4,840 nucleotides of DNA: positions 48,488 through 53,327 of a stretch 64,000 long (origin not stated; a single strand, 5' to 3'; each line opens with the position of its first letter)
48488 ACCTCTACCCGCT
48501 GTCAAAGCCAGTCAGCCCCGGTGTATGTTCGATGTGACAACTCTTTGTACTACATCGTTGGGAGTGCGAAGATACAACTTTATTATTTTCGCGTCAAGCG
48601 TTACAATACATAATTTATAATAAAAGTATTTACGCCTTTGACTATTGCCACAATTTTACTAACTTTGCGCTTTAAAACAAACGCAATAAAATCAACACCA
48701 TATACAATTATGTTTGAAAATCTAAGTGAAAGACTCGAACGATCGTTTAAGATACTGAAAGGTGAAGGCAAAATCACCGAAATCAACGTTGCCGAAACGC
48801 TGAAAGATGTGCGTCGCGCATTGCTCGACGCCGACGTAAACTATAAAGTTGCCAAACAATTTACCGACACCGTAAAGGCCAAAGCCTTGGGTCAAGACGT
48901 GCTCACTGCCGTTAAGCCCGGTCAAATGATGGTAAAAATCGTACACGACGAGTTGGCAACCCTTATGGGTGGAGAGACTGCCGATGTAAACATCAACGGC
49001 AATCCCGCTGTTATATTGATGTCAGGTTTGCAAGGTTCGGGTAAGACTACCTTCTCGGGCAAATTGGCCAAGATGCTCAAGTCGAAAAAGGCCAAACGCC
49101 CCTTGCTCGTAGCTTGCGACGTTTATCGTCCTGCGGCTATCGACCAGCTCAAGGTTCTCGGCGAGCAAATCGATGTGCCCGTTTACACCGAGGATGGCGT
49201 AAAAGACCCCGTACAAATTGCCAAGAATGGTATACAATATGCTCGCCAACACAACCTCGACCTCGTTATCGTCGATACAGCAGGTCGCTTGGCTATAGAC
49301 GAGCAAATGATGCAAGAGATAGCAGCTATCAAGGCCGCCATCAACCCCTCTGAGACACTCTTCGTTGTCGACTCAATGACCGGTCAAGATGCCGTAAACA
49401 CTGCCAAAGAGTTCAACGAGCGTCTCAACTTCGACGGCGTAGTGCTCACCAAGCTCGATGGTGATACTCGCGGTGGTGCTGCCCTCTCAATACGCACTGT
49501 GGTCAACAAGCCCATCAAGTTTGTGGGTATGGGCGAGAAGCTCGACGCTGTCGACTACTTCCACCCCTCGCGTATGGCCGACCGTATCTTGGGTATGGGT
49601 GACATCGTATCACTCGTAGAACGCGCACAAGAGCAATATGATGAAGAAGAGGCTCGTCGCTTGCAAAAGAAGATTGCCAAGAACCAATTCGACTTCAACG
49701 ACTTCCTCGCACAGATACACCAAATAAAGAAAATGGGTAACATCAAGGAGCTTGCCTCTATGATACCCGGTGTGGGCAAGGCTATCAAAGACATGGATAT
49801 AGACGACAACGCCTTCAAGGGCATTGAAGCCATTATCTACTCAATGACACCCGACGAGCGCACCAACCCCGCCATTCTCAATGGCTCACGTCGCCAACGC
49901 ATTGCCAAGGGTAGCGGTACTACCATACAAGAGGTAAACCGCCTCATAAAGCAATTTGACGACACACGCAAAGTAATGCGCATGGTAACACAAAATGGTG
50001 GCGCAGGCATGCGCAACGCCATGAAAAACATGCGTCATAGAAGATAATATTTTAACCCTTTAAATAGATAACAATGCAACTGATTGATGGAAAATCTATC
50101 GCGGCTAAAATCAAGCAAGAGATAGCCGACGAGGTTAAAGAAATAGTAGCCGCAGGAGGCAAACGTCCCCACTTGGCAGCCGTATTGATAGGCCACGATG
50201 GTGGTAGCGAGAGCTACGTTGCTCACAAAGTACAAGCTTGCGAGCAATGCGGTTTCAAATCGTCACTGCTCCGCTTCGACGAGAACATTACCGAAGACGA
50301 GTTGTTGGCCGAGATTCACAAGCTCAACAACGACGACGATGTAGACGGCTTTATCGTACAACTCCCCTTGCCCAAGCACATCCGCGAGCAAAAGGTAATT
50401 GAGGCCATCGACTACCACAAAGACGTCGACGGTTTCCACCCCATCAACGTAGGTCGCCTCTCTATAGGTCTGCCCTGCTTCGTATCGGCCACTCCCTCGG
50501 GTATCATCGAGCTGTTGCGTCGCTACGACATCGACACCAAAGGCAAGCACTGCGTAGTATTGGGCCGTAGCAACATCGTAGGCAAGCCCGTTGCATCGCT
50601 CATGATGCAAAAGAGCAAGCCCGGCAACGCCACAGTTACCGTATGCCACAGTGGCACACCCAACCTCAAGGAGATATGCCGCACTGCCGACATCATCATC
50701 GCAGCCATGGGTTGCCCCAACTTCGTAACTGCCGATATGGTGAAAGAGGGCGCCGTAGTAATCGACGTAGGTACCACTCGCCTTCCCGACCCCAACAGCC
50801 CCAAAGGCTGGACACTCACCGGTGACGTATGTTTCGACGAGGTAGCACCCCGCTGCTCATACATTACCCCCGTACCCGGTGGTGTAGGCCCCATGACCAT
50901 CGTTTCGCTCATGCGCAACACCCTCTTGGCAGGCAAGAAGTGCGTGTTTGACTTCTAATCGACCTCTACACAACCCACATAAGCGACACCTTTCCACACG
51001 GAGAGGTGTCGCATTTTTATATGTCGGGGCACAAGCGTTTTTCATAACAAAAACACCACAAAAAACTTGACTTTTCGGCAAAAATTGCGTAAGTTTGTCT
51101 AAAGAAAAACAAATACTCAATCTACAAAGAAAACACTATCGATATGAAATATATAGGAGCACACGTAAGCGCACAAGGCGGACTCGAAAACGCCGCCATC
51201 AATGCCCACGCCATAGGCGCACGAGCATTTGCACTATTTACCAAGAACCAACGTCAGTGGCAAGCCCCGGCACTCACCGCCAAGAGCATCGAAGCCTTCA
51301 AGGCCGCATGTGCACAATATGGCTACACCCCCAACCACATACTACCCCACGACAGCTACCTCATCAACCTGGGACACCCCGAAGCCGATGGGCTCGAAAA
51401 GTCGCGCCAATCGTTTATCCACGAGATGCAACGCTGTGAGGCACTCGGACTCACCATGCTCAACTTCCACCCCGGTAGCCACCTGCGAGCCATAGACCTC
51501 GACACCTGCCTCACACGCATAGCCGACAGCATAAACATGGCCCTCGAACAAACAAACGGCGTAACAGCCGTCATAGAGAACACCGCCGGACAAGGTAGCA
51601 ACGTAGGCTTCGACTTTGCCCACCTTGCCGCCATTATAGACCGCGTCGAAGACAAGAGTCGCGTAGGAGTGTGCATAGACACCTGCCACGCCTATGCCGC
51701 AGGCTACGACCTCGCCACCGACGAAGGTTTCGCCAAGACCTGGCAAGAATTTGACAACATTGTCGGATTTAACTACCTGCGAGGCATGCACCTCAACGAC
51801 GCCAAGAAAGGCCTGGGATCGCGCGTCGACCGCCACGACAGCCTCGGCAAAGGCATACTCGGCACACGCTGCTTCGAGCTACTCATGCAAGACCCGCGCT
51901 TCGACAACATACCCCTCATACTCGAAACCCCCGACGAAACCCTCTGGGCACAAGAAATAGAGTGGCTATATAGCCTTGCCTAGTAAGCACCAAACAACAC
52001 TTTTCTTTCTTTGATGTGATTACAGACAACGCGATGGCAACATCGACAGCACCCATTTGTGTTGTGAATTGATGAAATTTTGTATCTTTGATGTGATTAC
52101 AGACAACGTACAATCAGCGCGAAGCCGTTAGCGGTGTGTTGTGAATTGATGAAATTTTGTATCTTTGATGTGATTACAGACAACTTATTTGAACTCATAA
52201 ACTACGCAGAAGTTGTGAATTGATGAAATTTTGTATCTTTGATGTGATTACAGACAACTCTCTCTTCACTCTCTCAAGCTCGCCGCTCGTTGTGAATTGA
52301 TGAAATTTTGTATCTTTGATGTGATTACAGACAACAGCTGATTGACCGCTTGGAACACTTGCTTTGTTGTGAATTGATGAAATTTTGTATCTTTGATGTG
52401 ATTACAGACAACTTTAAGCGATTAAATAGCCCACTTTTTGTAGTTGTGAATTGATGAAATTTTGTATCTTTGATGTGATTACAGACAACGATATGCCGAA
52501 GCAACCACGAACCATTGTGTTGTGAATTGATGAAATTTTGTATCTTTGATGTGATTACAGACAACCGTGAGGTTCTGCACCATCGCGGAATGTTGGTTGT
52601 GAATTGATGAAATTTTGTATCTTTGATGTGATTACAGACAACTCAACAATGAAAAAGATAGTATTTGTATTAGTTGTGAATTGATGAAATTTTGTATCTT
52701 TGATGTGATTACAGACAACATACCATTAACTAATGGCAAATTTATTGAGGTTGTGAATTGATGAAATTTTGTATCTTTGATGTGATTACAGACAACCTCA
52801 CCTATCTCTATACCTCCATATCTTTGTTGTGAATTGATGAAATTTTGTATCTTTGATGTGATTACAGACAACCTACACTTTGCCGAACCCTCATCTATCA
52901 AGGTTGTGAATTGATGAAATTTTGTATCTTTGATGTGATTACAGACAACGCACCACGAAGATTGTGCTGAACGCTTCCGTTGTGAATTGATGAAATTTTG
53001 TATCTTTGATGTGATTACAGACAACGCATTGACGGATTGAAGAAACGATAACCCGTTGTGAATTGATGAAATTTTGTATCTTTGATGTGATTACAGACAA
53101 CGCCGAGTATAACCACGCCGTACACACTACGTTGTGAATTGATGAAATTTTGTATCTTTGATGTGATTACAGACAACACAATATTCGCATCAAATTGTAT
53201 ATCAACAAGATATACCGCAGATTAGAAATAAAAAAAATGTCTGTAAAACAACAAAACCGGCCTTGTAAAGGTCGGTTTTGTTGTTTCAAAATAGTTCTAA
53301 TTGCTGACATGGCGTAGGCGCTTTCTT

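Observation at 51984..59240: Complete type II-C CRISPR-Cas locus with a 1502-aa Cas9, inserted as an AT-rich block between nfo and host genes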

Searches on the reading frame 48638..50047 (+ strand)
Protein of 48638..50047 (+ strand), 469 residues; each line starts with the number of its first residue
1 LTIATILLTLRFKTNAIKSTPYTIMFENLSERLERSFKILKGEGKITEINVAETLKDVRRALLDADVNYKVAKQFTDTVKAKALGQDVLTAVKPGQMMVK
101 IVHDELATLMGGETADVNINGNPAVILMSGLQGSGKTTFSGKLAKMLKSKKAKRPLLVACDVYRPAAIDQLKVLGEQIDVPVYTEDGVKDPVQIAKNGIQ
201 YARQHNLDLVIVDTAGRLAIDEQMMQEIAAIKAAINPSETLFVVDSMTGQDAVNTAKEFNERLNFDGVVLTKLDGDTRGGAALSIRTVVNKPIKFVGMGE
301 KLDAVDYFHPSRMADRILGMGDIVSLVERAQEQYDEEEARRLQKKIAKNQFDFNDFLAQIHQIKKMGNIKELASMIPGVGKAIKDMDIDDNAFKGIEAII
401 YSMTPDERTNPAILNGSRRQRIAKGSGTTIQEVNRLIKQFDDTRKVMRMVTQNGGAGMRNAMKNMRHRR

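Call 27: list_cluster_members(proteins=[window:48638-50047:+, window:50074-50958:+, window:51144-51983:+, window:59360-59635:+, window:59796-61229:+, window:54562-59070:-, window:53628-54560:-, window:62010-63185:+])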
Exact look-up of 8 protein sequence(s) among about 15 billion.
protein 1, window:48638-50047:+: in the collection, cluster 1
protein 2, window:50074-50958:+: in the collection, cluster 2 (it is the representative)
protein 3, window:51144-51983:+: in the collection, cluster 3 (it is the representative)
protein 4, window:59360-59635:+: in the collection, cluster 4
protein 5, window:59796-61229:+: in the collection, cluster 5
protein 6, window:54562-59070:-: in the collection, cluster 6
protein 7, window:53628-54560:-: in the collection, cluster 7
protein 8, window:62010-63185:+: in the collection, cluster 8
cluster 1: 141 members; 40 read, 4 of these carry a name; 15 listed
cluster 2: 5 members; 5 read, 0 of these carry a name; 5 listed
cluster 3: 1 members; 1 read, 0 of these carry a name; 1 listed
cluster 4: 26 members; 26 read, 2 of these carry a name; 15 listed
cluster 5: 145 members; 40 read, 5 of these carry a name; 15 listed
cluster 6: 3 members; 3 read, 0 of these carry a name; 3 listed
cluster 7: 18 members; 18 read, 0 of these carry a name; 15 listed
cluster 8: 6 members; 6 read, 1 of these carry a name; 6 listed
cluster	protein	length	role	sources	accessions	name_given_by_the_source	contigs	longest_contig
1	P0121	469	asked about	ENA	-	-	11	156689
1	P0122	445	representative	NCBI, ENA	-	-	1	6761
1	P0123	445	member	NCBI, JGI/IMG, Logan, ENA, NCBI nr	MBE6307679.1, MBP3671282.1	MAG: signal recognition particle protein [Bacteroidales bacterium] | signal recognition particle protein [Bacteroidales bacterium]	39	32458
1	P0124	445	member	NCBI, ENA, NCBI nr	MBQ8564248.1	MAG: signal recognition particle protein [Bacteroidaceae bacterium] | signal recognition particle protein [Bacteroidaceae bacterium]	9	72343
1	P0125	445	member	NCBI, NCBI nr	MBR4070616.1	MAG: signal recognition particle protein [Bacteroidaceae bacterium] | signal recognition particle protein [Bacteroidaceae bacterium]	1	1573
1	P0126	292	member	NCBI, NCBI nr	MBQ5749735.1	MAG: signal recognition particle protein, partial [Bacteroidaceae bacterium] | signal recognition particle protein [Bacteroidaceae bacterium]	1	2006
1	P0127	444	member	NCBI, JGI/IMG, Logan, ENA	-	-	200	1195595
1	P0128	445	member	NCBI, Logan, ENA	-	-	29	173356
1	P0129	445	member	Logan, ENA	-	-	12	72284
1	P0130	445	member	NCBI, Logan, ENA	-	-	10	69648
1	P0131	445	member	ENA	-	-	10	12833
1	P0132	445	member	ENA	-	-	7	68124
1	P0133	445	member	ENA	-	-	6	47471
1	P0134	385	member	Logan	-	-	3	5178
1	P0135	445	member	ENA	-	-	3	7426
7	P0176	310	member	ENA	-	-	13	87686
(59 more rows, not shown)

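Call 36: find_encoding_contigs(protein=P0176, flank=10000, max_places=4)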
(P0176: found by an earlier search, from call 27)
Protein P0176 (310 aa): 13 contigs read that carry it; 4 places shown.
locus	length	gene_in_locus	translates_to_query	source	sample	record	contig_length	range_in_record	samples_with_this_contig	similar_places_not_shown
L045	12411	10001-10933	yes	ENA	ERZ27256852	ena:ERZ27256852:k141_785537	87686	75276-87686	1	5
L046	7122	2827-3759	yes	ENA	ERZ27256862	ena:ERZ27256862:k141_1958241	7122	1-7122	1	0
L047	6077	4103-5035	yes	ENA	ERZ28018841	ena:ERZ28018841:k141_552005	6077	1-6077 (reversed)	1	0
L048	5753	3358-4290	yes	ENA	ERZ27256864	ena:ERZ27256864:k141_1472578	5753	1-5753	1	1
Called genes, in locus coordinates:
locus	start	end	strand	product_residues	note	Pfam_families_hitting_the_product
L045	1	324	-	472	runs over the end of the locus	PF01743:PolyA_pol, PF12627:PolyA_pol_RNAbd, PF01966:HD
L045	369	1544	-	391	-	PF01321:Creatinase_N, PF00557:Peptidase_M24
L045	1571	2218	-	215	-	PF00702:Hydrolase, PF13419:HAD_2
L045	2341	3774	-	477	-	PF00128:Alpha-amylase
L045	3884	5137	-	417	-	-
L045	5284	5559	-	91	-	-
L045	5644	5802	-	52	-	-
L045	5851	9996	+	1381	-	PF13395:HNH_4, PF18541:RuvC_III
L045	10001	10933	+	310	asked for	PF01867:Cas_Cas1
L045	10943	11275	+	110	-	PF20803:PaaX_M (weak), PF09827:CRISPR_Cas2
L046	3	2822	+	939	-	?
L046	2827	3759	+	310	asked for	PF01867:Cas_Cas1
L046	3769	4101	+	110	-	PF20803:PaaX_M (weak), PF09827:CRISPR_Cas2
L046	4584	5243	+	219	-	PF03483:B3_4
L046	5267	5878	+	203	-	PF01300:Sua5_yciO_yrdC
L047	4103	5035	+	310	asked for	PF01867:Cas_Cas1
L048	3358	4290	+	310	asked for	PF01867:Cas_Cas1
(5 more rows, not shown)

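Call 67: search_solved_structures(query=L045:5851-9996:+, max_evalue=1e-10)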
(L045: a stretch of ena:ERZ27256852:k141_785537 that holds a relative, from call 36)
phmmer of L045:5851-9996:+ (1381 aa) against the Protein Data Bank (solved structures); distinct sequences matched with E-value up to 1e-10: 26.
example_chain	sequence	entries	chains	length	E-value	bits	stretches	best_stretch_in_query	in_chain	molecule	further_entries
8iyq_A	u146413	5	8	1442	2.5e-57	197.5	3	727-1024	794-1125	deadCbCas9 | CbCas9 effector-1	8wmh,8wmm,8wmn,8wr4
9ar4_A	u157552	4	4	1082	4.8e-42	146.9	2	397-910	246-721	CRISPR-associated endonuclease Cas9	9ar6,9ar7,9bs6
8hnt_A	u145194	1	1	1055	6.5e-38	133.2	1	588-899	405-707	CRISPR-associated endonuclease Cas9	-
8jtj_A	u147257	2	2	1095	7.1e-37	129.7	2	398-898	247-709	CRISPR-associated endonuclease Cas9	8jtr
8hnw_A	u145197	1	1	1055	1.2e-36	129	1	588-899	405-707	CRISPR-associated endonuclease Cas9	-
8uzb_A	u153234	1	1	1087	4.2e-36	127.2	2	398-898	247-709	CRISPR-associated endonuclease Cas9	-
21dz_A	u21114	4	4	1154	5.3e-36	126.8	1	597-898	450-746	CRISPR-associated endonuclease Cas9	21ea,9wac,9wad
8uza_A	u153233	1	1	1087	1.3e-35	125.6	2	398-898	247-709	CRISPR-associated endonuclease Cas9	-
8hnv_A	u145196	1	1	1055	1.7e-35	125.2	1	588-899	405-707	CRISPR-associated endonuclease Cas9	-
8ja0_A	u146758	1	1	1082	6.7e-33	116.6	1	588-902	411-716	CRISPR-associated endonuclease Cas9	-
6kc8_A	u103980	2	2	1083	6.8e-33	116.6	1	588-902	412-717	CRISPR-associated endonuclease Cas9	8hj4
6jdq_A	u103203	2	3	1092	7e-33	116.5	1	588-902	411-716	CRISPR-associated endonuclease Cas9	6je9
6jdv_A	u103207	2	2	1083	1.4e-31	112.2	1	588-902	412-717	CRISPR-associated endonuclease Cas9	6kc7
6je3_A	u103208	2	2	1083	6.5e-31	110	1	588-898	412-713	CRISPR-associated endonuclease Cas9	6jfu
6je4_A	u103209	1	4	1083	1.9e-30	108.5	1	588-902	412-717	CRISPR-associated endonuclease Cas9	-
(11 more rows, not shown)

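Call 87: search_protein_families(library=padloc, proteins=[L045:5851-9996:+])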
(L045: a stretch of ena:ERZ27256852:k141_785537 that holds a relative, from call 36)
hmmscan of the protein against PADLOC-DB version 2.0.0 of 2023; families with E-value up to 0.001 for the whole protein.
L045:5851-9996:+ (1381 aa): 5 families
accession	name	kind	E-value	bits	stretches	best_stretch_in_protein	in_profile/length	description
PDLC01256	Cas9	-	3.3e-71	239.1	1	3-904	2-660/711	"CAS-II-A,CAS-II-B,CAS-II-C; effector__SPE"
PDLC01460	Cas9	-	3.5e-71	238.6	3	582-904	354-644/901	"CAS-II-A,CAS-II-B,CAS-II-C; effector__SPE"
PDLC00973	Cas9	-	3e-69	232.5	1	3-903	2-765/830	CRISPR subtype II RNA-guided endonuclease Cas9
PDLC00975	Cas9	-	7.5e-40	135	1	1-903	3-756/1120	Cas9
PDLC01580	Cas9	-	4.5e-20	69.4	2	636-901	712-967/1329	"CAS-II-A,CAS-II-B,CAS-II-C; effector__SPE"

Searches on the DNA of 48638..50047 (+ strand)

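Call 86: search_dna_similar(query=L045:11276-12260:-, collection=phages, mode=distant, max_evalue=1, max_rows=20)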
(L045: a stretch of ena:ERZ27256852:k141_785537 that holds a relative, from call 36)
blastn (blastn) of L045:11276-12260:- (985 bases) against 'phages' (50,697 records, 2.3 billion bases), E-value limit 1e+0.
Records with a match: 6; places in all: 6; records where one place covers at least 80% of the query: 0.
Best place of each record, by identity: 80-90% 6.
By first word of the organism name: Lactococcus 5; Bacteriophage 1.
By host as written in the record: - 3; Lactococcus lactis 2; Lactococcus lactis SMQ-450 1.
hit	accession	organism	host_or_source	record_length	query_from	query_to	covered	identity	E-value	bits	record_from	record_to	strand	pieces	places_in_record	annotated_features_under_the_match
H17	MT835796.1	Bacteriophage sp.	human fecal samples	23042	436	479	4%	84.1%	8e-2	45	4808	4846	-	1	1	record has no annotation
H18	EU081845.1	Lactococcus phage 1706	Lactococcus lactis SMQ-450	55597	902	934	3%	87.9%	3e-1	43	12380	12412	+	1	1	unknown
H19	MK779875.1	Lactococcus phage CHPC971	Lactococcus lactis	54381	902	934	3%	87.9%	3e-1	43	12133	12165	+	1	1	hypothetical protein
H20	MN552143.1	Lactococcus phage P1046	Lactococcus lactis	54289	902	934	3%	87.9%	3e-1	43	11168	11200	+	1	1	hypothetical protein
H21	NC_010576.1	Lactococcus phage 1706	Lactococcus lactis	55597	902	934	3%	87.9%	3e-1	43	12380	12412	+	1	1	hypothetical protein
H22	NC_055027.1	Lactococcus phage CHPC971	Lactococcus lactis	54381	902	934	3%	87.9%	3e-1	43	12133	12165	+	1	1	hypothetical protein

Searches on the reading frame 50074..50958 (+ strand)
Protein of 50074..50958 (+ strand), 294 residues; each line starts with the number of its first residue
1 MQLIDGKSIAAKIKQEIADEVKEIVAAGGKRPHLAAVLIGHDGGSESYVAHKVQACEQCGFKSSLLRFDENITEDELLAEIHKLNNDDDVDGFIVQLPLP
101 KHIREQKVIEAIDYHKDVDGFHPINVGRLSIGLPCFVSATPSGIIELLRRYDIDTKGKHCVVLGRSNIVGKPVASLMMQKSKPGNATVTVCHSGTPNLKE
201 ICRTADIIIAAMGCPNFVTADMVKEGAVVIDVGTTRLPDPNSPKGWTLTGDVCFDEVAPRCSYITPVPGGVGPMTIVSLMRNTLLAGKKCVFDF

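Call 87: search_protein_families(library=padloc, proteins=[L045:5851-9996:+])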
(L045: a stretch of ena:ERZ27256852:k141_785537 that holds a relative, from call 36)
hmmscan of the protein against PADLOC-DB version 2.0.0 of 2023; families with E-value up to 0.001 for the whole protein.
L045:5851-9996:+ (1381 aa): 5 families
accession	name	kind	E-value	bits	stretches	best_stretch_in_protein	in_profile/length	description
PDLC01256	Cas9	-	3.3e-71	239.1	1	3-904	2-660/711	"CAS-II-A,CAS-II-B,CAS-II-C; effector__SPE"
PDLC01460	Cas9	-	3.5e-71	238.6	3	582-904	354-644/901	"CAS-II-A,CAS-II-B,CAS-II-C; effector__SPE"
PDLC00973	Cas9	-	3e-69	232.5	1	3-903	2-765/830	CRISPR subtype II RNA-guided endonuclease Cas9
PDLC00975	Cas9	-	7.5e-40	135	1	1-903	3-756/1120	Cas9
PDLC01580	Cas9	-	4.5e-20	69.4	2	636-901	712-967/1329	"CAS-II-A,CAS-II-B,CAS-II-C; effector__SPE"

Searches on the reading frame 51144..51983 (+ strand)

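Call 10: search_protein_families(library=ncbifam, proteins=[window:51144-51983:+])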
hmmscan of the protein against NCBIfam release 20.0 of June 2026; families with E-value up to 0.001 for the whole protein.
window:51144-51983:+ (279 aa): 6 families
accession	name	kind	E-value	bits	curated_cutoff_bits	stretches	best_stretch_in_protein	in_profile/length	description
NF002199.0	PRK01060.1-4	equivalog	1.5e-149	496.8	315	1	1-278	1-278/282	deoxyribonuclease IV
TIGR00587.1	nfo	subfamily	3.1e-107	358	129.65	1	2-276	1-277/279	deoxyribonuclease IV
NF002197.0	PRK01060.1-2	equivalog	3.9e-96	321.6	376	1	3-278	11-287/289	deoxyribonuclease IV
NF002196.0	PRK01060.1-1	equivalog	2.8e-55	187.7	333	1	3-263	3-261/297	deoxyribonuclease IV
NF002198.0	PRK01060.1-3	equivalog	5.4e-26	91.7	244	1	3-275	4-248/253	deoxyribonuclease IV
NF041277.1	coba_remo_CbiR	equivalog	3.3e-05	23.5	105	1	14-249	15-223/249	cobamide remodeling phosphodiesterase CbiR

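Call 11: search_protein_families(library=pfam, proteins=[window:51144-51983:+])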
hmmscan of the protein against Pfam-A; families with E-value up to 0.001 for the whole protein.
window:51144-51983:+ (279 aa): 1 family
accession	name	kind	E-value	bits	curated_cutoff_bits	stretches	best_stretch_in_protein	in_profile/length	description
PF01261.30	AP_endonuc_2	-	2.7e-66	224.2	31.1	1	21-277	4-248/249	Xylose isomerase-like TIM barrel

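Call 87: search_protein_families(library=padloc, proteins=[L045:5851-9996:+])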
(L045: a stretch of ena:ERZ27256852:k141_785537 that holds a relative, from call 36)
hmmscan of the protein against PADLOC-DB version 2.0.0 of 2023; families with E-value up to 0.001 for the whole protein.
L045:5851-9996:+ (1381 aa): 5 families
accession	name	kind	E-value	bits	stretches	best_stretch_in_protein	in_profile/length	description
PDLC01256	Cas9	-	3.3e-71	239.1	1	3-904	2-660/711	"CAS-II-A,CAS-II-B,CAS-II-C; effector__SPE"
PDLC01460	Cas9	-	3.5e-71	238.6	3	582-904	354-644/901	"CAS-II-A,CAS-II-B,CAS-II-C; effector__SPE"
PDLC00973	Cas9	-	3e-69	232.5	1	3-903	2-765/830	CRISPR subtype II RNA-guided endonuclease Cas9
PDLC00975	Cas9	-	7.5e-40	135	1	1-903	3-756/1120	Cas9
PDLC01580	Cas9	-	4.5e-20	69.4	2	636-901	712-967/1329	"CAS-II-A,CAS-II-B,CAS-II-C; effector__SPE"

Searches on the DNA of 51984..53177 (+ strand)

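Call 19: search_dna_similar(query=window:51984-53177:+, collection=phages, mode=distant, max_evalue=1, max_rows=40)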
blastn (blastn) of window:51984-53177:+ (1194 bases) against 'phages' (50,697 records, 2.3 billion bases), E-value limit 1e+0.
Records with a match: 3; places in all: 3; records where one place covers at least 80% of the query: 0.
Best place of each record, by identity: 95-99% 3.
By first word of the organism name: Bacteroides 3.
By host as written in the record: Bacteroides sp. 1; Bacteroides uniformis MB18-80 1; Bacteroides uniformis MB18-33 1.
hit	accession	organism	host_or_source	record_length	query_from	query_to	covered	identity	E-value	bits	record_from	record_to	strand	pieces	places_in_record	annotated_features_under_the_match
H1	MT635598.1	Bacteroides phage Bacuni_F1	Bacteroides sp.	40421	125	155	3%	96.8%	7e-4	53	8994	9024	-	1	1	putative head-tail connector protein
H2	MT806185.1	Bacteroides phage F4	Bacteroides uniformis MB18-80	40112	125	155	3%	96.8%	7e-4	53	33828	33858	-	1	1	putative head-tail connector protein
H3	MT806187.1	Bacteroides phage F2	Bacteroides uniformis MB18-33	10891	125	155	3%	96.8%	7e-4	53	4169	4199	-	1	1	putative head-tail connector protein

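Call 20: get_annotated_region(hit=H1, flank=40)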
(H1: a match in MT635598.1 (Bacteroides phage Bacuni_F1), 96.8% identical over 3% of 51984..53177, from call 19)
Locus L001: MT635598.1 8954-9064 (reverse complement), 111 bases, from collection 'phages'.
description: Bacteroides phage Bacuni_F1, complete genome.
organism: Bacteroides phage Bacuni_F1 (NCBI taxid 2759599)
taxonomy: Viruses; Duplodnaviria; Heunggongvirae; Uroviricota; Caudoviricetes
host: Bacteroides sp.; source: -; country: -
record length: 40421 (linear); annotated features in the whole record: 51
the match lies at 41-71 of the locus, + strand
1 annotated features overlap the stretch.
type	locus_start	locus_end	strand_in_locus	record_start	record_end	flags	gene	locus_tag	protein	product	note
CDS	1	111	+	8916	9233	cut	-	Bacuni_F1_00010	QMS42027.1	putative head-tail connector protein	putative gp6-like head-tail connector protein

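Call 52: search_dna_similar(query=window:51984-53177:+, collection=plasmids, mode=distant, max_evalue=1, max_rows=20)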
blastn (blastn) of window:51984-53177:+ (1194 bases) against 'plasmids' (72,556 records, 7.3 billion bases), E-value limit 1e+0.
Records with a match: 3; places in all: 4; records where one place covers at least 80% of the query: 0.
Best place of each record, by identity: 95-99% 1; 80-90% 1; 60-80% 1.
By first word of the organism name: Prevotella 1; Natronorubrum 1; Helicobacter 1.
By predicted mobility (MOB-suite, as given by PLSDB): non-mobilizable 3.
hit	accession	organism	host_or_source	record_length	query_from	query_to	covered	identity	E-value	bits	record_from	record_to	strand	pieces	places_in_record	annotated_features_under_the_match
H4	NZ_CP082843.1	Prevotella nigrescens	-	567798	689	883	16%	67.8%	3e-1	46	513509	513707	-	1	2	none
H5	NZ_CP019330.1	Natronorubrum daqingense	-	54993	963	996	3%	88.2%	3e-1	45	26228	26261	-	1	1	none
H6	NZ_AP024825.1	Helicobacter sp. NHP19-012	Felis catus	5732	356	382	2%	96.3%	3e-1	46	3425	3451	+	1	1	protein rep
